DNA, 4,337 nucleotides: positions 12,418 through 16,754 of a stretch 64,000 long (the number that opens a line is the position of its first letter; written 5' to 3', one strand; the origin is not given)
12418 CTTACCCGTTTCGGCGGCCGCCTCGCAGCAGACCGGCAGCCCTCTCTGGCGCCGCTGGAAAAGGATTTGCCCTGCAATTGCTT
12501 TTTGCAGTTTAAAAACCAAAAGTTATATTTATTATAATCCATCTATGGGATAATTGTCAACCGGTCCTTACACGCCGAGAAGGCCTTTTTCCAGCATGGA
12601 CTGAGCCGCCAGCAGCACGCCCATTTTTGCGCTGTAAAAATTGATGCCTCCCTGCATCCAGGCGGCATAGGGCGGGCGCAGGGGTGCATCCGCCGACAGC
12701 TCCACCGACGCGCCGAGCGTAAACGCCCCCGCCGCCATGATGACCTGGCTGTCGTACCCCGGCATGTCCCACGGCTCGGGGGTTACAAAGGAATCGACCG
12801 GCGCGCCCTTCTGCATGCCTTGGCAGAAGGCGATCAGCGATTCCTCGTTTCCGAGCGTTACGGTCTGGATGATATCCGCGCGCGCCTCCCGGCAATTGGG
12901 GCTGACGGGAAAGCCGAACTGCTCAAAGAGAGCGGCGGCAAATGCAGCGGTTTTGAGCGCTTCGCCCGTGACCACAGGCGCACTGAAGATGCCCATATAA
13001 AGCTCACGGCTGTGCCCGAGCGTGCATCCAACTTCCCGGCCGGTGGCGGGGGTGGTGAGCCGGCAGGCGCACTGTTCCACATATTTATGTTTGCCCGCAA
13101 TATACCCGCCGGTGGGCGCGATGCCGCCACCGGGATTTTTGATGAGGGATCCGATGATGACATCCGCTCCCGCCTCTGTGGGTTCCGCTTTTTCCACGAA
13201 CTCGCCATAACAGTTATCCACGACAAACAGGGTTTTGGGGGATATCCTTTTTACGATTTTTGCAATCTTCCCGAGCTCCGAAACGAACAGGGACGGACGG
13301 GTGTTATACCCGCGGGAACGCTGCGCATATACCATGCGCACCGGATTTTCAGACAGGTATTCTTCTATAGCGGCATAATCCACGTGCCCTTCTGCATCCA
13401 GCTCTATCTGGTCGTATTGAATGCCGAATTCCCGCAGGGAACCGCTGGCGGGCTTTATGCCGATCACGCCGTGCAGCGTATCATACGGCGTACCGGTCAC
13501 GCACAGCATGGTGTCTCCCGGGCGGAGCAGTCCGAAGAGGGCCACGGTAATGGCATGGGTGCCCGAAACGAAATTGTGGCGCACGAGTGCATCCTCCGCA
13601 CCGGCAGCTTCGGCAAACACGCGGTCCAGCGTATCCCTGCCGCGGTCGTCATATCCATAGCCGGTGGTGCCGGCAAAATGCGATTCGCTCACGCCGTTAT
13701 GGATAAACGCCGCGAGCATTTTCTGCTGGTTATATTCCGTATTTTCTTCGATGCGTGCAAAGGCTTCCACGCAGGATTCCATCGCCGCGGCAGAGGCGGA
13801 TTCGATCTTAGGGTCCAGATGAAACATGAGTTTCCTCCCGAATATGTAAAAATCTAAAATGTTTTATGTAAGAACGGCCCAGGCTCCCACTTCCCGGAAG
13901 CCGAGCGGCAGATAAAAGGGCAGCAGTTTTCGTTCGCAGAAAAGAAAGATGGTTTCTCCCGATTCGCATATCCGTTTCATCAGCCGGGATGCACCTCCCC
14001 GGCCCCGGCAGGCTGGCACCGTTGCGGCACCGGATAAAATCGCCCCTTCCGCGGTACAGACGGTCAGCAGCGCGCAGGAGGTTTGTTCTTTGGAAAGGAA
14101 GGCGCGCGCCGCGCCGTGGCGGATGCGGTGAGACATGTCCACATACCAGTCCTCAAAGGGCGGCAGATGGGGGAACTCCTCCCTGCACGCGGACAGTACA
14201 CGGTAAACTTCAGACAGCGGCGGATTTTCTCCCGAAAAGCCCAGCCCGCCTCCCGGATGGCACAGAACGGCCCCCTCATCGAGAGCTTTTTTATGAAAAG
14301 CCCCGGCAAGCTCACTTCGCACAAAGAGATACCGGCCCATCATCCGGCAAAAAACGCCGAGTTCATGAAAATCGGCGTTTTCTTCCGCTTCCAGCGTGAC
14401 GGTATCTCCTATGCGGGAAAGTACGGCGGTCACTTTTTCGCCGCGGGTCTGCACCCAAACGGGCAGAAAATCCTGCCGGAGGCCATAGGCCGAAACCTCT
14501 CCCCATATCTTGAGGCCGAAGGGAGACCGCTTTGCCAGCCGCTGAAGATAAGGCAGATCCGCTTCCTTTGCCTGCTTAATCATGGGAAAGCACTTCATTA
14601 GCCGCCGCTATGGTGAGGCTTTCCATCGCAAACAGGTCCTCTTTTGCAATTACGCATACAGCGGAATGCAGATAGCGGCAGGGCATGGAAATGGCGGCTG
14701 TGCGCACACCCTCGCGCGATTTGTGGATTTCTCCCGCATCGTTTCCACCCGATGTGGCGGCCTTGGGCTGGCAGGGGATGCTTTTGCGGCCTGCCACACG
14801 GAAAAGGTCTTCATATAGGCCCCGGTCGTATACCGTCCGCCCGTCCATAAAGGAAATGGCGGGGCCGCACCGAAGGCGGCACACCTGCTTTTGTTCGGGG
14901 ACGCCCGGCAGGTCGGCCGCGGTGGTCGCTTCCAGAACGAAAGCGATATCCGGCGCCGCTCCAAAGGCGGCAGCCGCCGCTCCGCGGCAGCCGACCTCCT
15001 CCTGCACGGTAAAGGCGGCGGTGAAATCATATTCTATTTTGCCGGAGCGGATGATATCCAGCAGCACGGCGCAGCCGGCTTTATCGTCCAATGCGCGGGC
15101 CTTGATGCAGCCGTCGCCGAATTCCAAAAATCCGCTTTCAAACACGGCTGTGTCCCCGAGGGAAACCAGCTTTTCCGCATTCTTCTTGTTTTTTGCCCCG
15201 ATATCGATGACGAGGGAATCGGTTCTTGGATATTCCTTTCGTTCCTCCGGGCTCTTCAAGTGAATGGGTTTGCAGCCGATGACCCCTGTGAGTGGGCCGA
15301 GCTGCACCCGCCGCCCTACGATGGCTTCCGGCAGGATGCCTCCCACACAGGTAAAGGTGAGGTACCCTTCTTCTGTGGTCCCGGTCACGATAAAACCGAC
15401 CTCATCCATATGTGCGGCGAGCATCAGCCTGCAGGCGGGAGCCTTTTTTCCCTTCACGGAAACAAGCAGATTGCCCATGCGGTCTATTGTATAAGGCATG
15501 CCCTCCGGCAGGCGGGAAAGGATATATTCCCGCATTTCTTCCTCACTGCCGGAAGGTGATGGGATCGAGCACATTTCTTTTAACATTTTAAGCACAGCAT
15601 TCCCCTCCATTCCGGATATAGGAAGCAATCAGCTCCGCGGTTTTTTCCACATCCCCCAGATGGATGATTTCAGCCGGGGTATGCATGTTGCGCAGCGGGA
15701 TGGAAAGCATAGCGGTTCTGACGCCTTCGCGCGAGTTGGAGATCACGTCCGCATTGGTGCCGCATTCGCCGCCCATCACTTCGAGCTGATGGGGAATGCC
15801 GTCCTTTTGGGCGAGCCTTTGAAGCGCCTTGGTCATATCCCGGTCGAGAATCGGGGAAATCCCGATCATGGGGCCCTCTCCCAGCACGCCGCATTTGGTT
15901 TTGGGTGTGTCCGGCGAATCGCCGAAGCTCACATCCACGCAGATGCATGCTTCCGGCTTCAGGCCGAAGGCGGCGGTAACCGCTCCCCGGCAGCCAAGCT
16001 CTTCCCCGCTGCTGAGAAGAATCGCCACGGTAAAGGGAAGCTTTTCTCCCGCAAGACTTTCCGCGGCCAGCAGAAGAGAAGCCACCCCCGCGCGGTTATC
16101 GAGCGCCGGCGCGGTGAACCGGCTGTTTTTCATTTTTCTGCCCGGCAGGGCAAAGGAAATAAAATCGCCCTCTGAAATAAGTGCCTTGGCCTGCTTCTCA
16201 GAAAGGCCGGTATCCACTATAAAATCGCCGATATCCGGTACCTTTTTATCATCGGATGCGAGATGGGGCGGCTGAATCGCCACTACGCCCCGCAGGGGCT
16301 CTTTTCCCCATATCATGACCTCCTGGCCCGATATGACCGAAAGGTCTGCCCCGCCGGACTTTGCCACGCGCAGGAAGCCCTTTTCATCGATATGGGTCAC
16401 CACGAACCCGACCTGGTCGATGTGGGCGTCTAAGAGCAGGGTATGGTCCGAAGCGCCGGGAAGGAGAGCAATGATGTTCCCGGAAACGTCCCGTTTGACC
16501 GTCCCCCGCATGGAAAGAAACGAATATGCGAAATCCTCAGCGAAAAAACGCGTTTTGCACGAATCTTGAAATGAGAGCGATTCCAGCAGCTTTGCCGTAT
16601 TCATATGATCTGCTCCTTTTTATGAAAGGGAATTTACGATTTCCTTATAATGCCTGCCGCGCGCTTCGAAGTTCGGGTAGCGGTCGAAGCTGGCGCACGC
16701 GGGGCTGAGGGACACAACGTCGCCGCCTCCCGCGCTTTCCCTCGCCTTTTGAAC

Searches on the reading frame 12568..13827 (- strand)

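Call 63: search_protein_families(library=pfam, proteins=[window:12568-13827:-], max_evalue=0.00001)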
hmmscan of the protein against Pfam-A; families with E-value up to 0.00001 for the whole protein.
window:12568-13827:- (419 aa): 2 families
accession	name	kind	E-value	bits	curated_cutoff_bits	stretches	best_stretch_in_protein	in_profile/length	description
PF06838.17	Met_gamma_lyase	-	3.9e-170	566.2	24.2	1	11-411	4-404/405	Methionine gamma-lyase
PF01053.26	Cys_Met_Meta_PP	-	1.7e-08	33.9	27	1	41-252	28-220/381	Cys/Met metabolism PLP-dependent enzyme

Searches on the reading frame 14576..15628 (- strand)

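Call 63: search_protein_families(library=pfam, proteins=[window:14576-15628:-], max_evalue=0.00001)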
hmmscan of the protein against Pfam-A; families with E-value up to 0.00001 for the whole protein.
window:14576-15628:- (350 aa): 1 family
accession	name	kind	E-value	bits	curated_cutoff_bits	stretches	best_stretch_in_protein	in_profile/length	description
PF05343.19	Peptidase_M42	-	1.6e-83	280.6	23.2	1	52-338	1-292/292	M42 glutamyl aminopeptidase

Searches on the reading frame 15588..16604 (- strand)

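Call 63: search_protein_families(library=pfam, proteins=[window:15588-16604:-], max_evalue=0.00001)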
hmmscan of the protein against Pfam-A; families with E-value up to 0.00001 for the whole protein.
window:15588-16604:- (338 aa): 3 families
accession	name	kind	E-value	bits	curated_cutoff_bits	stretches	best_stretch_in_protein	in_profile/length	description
PF05343.19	Peptidase_M42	-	1.8e-72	244.3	23.2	1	42-325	1-292/292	M42 glutamyl aminopeptidase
PF01546.33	Peptidase_M20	-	2.8e-08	34.3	24.6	1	163-331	28-205/206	Peptidase family M20/M25/M40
PF04389.22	Peptidase_M28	-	2.6e-07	31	21.3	0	167-210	30-75/193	Peptidase family M28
